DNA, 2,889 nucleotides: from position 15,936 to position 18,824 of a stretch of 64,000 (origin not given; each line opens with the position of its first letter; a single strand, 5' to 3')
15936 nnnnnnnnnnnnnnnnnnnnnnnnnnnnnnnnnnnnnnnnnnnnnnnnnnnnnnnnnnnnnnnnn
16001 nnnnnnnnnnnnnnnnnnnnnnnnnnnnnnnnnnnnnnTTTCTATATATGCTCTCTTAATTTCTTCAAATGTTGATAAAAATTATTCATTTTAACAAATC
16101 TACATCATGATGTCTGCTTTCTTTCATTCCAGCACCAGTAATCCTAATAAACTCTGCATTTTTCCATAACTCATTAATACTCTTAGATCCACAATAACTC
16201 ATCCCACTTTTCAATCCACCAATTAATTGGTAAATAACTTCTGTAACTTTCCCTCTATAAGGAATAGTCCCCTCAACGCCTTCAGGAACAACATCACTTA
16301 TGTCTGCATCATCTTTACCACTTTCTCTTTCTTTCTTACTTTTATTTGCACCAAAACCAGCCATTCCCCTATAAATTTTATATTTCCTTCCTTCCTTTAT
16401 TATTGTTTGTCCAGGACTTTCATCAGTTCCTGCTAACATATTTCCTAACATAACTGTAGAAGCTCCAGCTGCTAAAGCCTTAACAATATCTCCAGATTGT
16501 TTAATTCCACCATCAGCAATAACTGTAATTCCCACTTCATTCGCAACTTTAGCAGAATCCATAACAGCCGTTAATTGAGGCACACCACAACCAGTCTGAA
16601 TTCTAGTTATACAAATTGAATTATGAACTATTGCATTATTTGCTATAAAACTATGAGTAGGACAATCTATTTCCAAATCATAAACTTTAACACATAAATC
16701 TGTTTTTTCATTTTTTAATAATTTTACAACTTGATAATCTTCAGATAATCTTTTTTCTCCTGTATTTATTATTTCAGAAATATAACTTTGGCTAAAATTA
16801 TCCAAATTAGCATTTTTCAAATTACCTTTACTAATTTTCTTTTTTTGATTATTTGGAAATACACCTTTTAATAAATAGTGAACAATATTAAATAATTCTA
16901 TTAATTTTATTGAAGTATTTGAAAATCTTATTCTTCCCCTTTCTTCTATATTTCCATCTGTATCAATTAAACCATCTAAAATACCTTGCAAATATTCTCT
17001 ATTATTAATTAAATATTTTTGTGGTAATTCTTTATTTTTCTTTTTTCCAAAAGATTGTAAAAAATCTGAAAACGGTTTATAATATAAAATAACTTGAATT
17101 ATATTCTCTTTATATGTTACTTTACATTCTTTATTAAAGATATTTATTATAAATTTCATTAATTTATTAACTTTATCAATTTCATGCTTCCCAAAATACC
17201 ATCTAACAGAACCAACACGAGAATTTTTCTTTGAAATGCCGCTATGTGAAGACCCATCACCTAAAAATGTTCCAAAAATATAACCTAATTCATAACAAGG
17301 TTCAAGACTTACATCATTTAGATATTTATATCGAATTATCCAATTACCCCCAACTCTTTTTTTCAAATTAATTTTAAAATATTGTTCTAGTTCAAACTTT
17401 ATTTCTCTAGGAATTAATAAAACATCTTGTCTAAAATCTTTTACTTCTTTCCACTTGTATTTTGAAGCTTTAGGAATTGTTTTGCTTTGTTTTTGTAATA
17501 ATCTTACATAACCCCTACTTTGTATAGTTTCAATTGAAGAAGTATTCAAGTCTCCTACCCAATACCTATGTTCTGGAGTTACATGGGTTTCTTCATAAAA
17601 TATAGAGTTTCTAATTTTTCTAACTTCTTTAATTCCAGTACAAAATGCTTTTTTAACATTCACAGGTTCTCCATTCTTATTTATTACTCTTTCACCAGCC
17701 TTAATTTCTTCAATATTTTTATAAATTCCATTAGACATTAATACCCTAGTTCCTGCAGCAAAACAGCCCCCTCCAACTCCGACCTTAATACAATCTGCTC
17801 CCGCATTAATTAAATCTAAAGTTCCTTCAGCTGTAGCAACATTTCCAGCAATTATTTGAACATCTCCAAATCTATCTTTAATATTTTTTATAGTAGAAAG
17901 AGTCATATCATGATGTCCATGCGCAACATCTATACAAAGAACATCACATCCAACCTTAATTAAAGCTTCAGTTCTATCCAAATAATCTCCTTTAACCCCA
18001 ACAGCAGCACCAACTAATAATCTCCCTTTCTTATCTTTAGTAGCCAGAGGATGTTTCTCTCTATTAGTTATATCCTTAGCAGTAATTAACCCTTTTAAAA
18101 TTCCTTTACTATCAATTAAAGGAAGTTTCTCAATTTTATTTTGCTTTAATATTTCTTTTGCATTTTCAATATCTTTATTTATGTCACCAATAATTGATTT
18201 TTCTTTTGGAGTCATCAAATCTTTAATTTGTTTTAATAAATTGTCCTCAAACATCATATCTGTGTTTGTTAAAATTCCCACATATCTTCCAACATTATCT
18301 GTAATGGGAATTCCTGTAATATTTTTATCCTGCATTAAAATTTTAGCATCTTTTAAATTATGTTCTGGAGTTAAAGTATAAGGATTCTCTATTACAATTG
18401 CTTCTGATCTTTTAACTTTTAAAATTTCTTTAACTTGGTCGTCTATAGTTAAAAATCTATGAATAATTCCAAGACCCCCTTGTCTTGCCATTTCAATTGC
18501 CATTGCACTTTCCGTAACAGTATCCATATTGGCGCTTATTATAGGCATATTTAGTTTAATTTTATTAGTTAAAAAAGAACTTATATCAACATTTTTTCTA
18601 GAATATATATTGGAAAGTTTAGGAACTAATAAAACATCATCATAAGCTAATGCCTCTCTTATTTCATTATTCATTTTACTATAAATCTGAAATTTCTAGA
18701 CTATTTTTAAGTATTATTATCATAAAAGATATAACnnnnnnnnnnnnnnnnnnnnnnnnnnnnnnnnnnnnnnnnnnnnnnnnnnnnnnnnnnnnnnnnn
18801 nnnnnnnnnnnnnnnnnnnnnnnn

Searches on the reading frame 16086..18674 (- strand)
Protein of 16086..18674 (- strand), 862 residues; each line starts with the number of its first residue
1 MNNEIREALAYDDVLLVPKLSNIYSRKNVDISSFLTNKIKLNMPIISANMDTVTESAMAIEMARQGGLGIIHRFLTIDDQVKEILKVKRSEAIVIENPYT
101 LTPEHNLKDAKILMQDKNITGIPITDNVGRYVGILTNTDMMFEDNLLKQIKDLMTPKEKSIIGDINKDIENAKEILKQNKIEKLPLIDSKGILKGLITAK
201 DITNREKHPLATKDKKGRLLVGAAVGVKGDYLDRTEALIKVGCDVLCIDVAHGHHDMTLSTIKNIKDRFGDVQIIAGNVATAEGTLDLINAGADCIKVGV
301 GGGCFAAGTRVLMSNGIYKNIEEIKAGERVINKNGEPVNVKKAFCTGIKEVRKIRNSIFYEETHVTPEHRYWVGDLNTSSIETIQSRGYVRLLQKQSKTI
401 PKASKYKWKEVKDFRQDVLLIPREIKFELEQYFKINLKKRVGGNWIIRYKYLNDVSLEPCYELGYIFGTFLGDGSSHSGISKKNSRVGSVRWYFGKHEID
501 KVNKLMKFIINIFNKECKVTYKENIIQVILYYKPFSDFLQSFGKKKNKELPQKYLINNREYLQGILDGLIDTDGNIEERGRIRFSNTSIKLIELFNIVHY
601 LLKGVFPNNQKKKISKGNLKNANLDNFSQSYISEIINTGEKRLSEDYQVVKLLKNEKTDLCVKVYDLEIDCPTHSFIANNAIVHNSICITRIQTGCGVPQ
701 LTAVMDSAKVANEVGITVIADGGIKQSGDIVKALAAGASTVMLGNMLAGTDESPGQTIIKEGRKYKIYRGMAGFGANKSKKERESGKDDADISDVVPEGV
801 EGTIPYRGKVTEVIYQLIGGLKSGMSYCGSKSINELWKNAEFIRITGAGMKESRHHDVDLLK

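Call 20: search_protein_families(library=pfam, proteins=[window:16086-18674:-], max_evalue=0.01)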
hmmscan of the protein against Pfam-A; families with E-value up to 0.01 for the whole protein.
window:16086-18674:- (862 aa): 12 families
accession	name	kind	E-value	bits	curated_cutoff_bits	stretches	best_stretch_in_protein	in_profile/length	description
PF00478.31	IMPDH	-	7.6e-140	466.2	25.6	2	8-333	1-205/345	IMP dehydrogenase / GMP reductase domain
PF00571.33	CBS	-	2.9e-15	56.8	24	2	93-141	4-52/57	CBS domain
PF03060.21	NMO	-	1.8e-12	47.8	28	2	702-761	182-239/331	Nitronate monooxygenase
PF05203.21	Hom_end_hint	-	1.5e-08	35.4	32.1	1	304-358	1-54/228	Hom_end-associated Hint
PF01070.24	FMN_dh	-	8.8e-08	32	24.9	1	708-747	264-305/350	FMN-dependent dehydrogenase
PF14890.11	Intein_splicing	-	4.8e-05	23.6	35.8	1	315-685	6-155/155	Intein splicing domain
PF14528.11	LAGLIDADG_3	-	0.00016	22.3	22.5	1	561-618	2-59/82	LAGLIDADG-like domain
PF01180.27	DHO_dh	-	0.00045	19.9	27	0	709-759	232-284/291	Dihydroorotate dehydrogenase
PF14623.11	Vint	-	0.0019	18.5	27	1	303-369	1-62/166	Hint-domain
PF00977.27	His_biosynth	-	0.0047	16.9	23.6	0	708-746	66-104/228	Histidine biosynthesis protein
PF01645.23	Glu_synthase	-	0.0088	15.7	20.4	1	696-745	252-305/369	Conserved region in glutamate synthase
PF13403.11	Hint_2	-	0.0098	16.7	28.4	0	304-344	2-41/147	Hint domain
